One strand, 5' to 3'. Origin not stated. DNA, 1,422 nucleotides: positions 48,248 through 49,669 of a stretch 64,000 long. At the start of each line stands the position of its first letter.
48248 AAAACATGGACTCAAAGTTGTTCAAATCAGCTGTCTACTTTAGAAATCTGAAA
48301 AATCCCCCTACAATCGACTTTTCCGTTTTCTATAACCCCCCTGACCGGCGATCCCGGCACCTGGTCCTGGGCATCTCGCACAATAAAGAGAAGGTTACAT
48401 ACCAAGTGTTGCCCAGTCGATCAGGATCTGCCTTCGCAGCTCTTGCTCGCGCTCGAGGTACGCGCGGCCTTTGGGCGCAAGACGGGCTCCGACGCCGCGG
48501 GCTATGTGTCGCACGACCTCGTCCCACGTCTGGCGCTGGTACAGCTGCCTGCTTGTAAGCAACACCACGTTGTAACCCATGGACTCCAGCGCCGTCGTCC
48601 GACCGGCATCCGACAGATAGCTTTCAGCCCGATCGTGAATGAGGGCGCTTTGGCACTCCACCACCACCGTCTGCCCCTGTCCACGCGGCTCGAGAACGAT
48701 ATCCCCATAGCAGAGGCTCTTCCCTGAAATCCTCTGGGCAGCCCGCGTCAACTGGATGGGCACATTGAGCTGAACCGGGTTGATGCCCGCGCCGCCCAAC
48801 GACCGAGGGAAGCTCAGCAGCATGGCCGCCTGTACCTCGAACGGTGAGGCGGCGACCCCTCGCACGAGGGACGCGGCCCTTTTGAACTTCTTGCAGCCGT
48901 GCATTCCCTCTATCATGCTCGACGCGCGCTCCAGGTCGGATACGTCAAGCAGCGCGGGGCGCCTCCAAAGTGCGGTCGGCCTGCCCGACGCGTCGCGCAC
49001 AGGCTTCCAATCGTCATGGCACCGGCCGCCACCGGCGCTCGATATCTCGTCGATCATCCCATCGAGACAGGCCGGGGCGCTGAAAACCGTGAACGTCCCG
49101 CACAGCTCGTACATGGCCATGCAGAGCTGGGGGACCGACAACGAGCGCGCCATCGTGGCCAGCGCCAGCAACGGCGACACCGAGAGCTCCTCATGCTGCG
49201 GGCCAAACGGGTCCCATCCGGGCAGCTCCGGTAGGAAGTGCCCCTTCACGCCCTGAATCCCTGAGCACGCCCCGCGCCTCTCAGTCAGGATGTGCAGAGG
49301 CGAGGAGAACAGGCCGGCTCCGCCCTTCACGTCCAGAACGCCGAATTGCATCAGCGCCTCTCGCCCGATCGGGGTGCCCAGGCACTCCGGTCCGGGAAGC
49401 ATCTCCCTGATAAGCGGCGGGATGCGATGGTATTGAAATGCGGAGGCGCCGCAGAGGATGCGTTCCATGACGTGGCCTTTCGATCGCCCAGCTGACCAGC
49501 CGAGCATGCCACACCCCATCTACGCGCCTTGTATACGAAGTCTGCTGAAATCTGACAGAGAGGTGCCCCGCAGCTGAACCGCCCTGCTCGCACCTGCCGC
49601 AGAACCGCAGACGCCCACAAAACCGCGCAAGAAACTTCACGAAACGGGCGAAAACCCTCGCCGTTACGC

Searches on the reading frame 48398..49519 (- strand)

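Call 47: search_protein_families(library=pfam, proteins=[window:48398-49519:-], max_evalue=0.01)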
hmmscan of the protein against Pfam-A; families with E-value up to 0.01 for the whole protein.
window:48398-49519:- (374 aa): 1 family
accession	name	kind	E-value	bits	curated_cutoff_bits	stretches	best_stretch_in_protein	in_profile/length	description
PF18741.7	MTES_1575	-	0.0029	18.1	38.2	1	273-330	28-85/96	REase_MTES_1575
